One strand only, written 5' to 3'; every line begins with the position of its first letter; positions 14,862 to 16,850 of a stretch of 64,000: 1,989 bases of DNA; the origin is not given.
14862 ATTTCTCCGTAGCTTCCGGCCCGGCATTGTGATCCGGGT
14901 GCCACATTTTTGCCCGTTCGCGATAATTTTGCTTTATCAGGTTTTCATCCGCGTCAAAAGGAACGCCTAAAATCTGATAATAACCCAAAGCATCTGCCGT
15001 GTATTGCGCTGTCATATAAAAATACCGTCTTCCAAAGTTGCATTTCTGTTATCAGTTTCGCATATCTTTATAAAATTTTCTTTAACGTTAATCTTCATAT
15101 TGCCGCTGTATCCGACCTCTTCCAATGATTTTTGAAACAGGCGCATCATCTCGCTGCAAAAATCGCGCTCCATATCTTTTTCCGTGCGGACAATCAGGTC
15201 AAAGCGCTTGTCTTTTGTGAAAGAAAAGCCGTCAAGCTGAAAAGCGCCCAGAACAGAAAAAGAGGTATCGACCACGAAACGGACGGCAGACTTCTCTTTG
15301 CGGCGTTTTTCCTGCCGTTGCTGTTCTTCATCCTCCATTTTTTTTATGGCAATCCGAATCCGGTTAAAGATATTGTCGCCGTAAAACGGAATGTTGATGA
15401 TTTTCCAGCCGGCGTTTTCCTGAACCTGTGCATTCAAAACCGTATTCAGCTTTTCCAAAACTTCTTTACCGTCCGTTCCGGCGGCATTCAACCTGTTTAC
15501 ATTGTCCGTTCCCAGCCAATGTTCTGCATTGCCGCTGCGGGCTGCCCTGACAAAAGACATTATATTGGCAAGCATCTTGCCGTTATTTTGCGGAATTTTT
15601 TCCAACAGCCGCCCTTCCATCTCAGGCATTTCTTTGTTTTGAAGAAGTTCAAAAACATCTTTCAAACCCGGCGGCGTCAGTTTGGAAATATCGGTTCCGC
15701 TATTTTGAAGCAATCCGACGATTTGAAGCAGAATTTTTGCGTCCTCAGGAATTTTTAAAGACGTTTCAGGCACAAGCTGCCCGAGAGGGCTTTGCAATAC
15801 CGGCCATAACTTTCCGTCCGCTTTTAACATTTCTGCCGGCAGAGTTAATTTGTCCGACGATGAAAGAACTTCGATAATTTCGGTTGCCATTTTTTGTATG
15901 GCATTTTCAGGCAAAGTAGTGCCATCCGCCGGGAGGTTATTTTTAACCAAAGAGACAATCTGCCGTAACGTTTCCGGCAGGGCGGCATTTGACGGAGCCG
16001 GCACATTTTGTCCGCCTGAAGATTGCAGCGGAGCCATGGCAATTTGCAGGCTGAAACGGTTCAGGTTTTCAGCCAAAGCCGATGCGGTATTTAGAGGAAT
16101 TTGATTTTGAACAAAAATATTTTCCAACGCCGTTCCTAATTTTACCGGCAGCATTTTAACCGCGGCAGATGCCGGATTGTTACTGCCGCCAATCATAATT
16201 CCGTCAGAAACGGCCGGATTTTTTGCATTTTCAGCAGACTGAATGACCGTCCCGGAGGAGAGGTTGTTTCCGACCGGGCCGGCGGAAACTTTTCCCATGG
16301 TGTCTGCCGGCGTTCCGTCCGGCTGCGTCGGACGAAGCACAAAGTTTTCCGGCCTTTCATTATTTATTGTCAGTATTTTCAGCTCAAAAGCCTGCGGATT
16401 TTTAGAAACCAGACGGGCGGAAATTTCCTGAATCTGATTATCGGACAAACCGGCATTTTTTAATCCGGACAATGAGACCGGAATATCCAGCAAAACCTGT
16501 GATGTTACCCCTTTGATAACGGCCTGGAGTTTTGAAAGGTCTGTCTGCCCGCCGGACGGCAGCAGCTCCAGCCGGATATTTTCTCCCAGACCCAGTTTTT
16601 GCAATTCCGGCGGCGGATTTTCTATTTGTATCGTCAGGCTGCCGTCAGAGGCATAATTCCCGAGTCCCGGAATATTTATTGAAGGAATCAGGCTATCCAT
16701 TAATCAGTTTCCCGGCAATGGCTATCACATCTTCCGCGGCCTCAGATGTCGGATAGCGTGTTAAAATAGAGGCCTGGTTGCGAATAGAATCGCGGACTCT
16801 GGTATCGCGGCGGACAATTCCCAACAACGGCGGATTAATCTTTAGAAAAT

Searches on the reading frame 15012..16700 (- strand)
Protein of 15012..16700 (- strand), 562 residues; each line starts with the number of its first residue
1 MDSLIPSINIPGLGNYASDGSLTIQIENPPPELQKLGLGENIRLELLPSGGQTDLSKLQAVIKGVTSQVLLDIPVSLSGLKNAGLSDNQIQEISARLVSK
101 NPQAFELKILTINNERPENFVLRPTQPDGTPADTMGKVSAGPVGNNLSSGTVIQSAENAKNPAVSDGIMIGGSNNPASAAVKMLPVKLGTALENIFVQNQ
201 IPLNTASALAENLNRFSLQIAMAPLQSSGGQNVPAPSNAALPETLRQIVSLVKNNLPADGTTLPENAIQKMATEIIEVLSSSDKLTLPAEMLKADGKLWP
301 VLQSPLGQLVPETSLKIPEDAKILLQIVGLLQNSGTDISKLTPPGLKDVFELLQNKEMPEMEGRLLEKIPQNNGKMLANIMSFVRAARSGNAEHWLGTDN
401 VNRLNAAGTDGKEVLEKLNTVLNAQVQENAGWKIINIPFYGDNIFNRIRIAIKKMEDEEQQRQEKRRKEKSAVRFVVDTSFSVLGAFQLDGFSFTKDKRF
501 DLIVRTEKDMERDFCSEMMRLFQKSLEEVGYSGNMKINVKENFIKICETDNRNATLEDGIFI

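Call 51: find_encoding_contigs(protein=window:15012-16700:-, flank=10000, max_places=1)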
Protein window:15012-16700:- (562 aa): 16 contigs read that carry it; 1 place shown.
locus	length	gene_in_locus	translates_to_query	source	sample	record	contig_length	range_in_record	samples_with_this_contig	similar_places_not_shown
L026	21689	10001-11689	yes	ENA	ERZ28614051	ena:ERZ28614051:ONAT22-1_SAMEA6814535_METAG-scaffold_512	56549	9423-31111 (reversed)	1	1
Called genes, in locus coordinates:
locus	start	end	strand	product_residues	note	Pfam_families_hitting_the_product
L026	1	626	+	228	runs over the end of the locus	PF00072:Response_reg, PF00486:Trans_reg_C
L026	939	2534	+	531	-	PF01514:YscJ_FliF, PF08345:YscJ_FliF_C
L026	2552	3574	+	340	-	PF14842:FliG_N, PF14841:FliG_M, PF03448:MgtE_N (weak), PF01706:FliG_C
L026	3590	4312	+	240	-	PF02108:FliH (faint)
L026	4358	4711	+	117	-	PF28396:SepQ_C (weak), PF01052:FliMN_C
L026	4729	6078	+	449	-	PF00072:Response_reg (faint), PF00158:Sigma54_activat, PF14532:Sigma54_activ_2, PF07728:AAA_5 (weak), PF25601:AAA_lid_14, PF02954:HTH_8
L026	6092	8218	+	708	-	PF00771:FHIPEP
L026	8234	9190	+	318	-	PF00448:SRP54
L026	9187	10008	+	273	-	PF01656:CbiA, PF02374:ArsA_ATPase (faint), PF06564:CBP_BcsQ (weak), PF10609:ParA (weak), PF13614:AAA_31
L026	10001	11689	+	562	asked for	-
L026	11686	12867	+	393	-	PF00226:DnaJ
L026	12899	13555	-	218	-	PF01726:LexA_DNA_bind, PF00717:Peptidase_S24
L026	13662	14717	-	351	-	PF21277:T6SS_VgrG3-like_C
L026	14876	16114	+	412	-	PF04748:Polysacc_deac_2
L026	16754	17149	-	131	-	-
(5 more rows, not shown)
